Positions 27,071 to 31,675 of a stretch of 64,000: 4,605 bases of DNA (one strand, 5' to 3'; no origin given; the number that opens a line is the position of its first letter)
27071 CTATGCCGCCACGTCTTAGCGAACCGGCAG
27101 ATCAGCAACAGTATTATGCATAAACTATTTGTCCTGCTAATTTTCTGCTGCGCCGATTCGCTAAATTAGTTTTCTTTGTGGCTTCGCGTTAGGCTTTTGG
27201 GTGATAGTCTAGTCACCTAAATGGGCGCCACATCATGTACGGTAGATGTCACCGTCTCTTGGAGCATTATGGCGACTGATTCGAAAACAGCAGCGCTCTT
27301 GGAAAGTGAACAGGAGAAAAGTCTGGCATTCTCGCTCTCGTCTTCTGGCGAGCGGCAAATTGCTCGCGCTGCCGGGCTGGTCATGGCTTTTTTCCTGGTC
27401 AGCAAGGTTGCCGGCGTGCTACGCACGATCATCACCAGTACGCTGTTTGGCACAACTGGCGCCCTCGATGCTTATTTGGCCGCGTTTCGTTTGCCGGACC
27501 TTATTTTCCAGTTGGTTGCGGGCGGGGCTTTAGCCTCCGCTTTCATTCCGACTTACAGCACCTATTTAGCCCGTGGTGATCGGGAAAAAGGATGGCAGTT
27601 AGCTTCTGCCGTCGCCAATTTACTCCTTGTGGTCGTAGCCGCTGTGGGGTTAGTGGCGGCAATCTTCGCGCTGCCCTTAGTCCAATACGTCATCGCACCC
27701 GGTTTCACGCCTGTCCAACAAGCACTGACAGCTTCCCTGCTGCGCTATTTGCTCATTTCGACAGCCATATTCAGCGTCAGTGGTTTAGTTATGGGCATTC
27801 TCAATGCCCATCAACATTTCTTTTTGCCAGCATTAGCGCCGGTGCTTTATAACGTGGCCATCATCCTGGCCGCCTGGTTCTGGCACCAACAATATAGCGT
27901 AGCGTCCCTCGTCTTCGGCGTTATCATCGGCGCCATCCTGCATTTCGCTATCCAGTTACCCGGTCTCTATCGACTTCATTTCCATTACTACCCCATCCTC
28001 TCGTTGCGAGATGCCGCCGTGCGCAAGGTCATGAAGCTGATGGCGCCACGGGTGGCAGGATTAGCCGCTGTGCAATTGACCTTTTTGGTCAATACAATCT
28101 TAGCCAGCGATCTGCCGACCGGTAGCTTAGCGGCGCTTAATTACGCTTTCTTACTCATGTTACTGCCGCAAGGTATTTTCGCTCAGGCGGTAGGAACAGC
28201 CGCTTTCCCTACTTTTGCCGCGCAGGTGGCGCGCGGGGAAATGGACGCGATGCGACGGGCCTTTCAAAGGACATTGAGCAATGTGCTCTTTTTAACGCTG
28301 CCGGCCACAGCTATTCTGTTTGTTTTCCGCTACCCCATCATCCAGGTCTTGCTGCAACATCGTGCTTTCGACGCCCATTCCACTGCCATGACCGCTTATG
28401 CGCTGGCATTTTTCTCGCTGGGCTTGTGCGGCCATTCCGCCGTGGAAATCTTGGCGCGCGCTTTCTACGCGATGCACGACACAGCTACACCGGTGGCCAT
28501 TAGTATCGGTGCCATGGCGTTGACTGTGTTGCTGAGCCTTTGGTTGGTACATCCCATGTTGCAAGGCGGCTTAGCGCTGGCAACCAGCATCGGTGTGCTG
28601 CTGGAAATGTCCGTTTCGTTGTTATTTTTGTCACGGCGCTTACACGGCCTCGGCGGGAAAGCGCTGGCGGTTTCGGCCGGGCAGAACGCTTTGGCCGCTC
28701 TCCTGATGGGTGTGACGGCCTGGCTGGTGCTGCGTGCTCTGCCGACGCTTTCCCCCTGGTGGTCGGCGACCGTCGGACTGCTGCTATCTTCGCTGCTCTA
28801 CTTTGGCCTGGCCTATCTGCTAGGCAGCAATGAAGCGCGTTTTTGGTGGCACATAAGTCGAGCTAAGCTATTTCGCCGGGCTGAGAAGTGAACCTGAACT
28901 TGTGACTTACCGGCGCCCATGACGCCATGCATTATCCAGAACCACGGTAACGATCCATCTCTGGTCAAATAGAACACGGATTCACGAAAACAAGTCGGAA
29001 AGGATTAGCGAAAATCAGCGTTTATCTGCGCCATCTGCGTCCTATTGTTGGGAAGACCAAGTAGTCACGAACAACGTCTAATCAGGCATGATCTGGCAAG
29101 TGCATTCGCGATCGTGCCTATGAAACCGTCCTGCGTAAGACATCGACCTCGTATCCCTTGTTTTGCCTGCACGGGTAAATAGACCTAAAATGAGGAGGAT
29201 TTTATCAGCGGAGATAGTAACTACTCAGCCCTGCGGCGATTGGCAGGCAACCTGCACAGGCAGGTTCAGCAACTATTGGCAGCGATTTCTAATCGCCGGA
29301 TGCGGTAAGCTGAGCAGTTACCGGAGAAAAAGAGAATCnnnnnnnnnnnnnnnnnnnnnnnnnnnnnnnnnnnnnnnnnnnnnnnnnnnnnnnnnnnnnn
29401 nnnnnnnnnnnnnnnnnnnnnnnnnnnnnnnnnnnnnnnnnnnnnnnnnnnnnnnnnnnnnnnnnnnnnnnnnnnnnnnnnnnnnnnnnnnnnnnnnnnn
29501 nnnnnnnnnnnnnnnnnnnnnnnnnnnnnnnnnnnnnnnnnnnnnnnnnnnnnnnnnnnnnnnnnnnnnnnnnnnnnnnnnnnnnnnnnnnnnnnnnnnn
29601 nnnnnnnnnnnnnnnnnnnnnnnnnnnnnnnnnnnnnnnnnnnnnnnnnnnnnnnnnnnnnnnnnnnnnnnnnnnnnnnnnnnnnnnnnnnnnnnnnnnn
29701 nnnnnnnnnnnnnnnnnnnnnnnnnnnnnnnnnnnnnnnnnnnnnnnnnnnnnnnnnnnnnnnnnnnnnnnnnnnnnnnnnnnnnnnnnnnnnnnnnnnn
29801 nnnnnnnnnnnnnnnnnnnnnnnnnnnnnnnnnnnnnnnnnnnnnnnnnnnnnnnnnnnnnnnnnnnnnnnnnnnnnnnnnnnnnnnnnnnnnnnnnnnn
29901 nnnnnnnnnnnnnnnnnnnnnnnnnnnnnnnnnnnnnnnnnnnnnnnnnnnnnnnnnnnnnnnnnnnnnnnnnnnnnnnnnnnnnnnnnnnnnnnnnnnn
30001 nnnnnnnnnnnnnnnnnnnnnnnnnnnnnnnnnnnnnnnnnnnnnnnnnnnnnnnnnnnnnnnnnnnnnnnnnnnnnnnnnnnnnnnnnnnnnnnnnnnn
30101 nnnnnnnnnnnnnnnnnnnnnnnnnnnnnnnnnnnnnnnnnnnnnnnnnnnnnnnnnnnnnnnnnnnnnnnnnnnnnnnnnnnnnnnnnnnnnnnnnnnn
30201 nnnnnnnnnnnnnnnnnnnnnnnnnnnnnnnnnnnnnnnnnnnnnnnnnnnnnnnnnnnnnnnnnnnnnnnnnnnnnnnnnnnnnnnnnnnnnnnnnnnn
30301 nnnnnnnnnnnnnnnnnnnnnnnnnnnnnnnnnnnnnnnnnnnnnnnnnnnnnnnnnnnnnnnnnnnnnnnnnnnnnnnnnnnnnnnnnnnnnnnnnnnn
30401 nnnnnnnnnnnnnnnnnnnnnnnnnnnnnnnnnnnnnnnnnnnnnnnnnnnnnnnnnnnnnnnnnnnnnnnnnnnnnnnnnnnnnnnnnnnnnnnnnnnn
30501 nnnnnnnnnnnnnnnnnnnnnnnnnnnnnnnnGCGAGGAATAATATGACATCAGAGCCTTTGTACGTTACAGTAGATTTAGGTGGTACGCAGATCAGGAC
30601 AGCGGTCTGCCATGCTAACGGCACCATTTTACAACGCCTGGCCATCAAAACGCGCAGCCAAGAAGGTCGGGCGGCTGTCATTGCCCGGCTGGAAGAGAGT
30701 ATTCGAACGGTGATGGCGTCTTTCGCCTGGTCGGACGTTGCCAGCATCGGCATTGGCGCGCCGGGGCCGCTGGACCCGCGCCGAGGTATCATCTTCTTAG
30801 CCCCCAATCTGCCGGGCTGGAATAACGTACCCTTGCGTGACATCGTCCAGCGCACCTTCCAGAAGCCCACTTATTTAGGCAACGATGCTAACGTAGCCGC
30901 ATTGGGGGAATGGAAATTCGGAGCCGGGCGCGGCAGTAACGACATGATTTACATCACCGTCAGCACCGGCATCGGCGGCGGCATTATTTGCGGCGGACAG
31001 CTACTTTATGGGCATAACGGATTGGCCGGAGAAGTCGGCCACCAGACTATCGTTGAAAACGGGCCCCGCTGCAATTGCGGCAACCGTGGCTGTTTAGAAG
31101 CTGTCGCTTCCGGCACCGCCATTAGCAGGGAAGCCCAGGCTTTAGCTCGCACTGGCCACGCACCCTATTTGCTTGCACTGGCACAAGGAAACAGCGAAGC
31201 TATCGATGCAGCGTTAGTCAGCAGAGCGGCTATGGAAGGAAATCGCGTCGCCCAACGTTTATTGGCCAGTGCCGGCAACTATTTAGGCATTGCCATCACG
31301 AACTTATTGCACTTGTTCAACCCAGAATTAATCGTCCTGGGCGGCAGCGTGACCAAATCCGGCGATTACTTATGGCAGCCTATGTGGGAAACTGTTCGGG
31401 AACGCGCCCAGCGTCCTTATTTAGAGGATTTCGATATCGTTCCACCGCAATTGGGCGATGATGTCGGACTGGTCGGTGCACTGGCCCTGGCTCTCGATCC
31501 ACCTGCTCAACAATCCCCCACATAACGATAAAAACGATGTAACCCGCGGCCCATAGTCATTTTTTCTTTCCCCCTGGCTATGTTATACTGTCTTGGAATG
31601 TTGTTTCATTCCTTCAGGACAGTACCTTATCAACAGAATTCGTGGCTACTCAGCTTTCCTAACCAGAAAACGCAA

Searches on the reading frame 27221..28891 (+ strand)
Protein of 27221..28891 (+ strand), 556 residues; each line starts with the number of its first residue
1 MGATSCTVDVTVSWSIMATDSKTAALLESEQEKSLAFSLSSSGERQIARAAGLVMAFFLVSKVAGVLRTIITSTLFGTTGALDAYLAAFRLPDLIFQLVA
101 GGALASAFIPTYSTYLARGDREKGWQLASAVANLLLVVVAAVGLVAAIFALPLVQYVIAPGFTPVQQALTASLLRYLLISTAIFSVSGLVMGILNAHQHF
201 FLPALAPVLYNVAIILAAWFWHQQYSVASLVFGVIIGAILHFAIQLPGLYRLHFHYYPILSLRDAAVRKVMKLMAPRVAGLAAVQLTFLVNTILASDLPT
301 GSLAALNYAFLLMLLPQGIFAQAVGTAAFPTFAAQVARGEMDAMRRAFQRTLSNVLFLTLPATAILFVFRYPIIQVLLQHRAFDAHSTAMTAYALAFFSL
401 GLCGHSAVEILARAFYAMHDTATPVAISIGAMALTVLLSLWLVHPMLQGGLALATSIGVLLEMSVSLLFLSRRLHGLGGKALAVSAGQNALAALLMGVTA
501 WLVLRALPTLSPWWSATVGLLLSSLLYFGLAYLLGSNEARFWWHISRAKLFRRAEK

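Call 18: find_encoding_contigs(protein=window:27221-28891:+, flank=10000, max_places=6)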
Protein window:27221-28891:+ (556 aa): no gene with exactly this product is on record in the collection.

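Call 19: search_protein_families(library=pfam, proteins=[window:27221-28891:+])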
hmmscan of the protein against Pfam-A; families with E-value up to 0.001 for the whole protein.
window:27221-28891:+ (556 aa): 2 families
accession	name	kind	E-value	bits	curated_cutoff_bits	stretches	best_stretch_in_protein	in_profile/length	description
PF03023.19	MurJ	-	9.9e-98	328.1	27.4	1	73-505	2-434/451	Lipid II flippase MurJ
PF01554.23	MatE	-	1.8e-09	37.9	24.9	1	279-439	4-159/161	MatE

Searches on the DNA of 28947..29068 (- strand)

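Call 62: search_dna_similar(query=window:28947-29068:-, collection=phages, mode=distant, max_evalue=0.01, max_rows=10)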
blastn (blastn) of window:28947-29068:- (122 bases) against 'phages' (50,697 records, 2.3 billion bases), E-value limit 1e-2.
No match.

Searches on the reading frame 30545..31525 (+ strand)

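Call 70: search_protein_families(library=pfam, proteins=[window:30545-31525:+], max_evalue=0.01)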
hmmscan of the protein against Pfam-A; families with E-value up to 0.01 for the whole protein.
window:30545-31525:+ (326 aa): 1 family
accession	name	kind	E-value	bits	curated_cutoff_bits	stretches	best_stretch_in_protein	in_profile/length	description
PF00480.26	ROK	-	4.1e-75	253.5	22.9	1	7-318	1-293/294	ROK family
